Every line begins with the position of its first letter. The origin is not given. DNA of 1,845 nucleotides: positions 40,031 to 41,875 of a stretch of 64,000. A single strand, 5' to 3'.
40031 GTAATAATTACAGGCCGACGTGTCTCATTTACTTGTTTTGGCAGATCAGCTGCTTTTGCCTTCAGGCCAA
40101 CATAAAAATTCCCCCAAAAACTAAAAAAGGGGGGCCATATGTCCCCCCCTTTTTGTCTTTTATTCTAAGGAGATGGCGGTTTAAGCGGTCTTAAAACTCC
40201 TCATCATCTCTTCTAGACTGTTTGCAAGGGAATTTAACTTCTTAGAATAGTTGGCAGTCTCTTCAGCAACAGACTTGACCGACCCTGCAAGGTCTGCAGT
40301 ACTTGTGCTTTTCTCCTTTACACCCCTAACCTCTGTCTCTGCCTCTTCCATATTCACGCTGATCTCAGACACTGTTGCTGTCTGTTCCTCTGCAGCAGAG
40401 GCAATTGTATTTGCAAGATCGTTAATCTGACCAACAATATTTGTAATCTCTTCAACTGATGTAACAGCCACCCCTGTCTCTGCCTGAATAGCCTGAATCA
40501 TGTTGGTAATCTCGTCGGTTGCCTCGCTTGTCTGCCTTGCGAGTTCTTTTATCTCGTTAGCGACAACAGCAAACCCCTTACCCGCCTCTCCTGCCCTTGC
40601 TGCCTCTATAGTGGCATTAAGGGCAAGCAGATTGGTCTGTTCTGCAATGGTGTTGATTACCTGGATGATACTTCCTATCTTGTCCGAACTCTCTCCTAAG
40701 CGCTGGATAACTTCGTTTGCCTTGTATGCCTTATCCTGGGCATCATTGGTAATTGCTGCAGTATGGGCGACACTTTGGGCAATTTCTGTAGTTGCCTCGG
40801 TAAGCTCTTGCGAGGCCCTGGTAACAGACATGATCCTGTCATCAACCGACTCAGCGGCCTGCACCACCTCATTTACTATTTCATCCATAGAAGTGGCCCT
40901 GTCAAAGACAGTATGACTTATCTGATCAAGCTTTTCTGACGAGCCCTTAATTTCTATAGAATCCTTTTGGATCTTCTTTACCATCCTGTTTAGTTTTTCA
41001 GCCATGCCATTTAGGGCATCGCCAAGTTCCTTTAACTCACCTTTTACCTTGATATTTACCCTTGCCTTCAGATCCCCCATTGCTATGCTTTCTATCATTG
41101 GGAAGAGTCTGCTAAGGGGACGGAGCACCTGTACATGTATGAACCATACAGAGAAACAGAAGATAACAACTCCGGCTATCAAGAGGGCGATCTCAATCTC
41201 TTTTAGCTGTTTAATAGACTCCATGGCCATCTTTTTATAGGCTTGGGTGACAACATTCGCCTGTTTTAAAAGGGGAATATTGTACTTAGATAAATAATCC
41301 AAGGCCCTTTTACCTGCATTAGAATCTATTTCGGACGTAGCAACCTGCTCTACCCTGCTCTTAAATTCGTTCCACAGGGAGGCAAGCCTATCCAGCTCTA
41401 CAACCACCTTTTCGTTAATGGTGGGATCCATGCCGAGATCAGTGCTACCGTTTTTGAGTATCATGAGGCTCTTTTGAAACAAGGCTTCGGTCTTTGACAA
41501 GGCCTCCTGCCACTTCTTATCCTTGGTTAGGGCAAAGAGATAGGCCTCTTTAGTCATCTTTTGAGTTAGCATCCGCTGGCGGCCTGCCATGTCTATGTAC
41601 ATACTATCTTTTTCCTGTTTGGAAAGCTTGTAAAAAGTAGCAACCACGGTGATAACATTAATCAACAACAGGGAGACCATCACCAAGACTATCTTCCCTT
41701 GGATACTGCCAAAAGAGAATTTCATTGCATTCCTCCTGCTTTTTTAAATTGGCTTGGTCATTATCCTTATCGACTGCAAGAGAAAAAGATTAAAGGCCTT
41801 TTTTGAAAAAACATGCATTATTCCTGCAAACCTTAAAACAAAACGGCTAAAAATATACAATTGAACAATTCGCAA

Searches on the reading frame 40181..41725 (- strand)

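Call 29: search_protein_families(library=ncbifam, proteins=[window:40181-41725:-], max_evalue=1e-10)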
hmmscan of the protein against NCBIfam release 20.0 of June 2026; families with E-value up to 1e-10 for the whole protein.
window:40181-41725:- (514 aa): 7 families
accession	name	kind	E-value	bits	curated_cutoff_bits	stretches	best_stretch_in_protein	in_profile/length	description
NF058645.1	MCPCtpMPsAe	equivalog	5.7e-38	131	900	1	163-512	193-557/558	methyl-accepting chemotaxis protein CtpM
NF011622.0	PRK15048.1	equivalog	5.6e-33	114.9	900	1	155-464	168-480/553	methyl-accepting chemotaxis protein II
NF011615.0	PRK15041.1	equivalog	2.5e-32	112.3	947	1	151-463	169-481/554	methyl-accepting chemotaxis protein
NF041847.1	transduc_aer2_vibrio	equivalog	1.2e-31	109.8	1200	1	200-513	455-754/804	aerotaxis transducer Aer2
NF047851.1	MCPCitTducer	equivalog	2.6e-31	109.3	900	1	147-462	165-479/553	methyl-accepting chemotaxis citrate transducer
NF007309.0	PRK09793.1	equivalog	5.9e-31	108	903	1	174-480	188-498/533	methyl-accepting chemotaxis protein IV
NF050802.1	AspChtxCcaA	equivalog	2.9e-18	65.6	1300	1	294-444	516-666/700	aspartate chemotaxis receptor CcaA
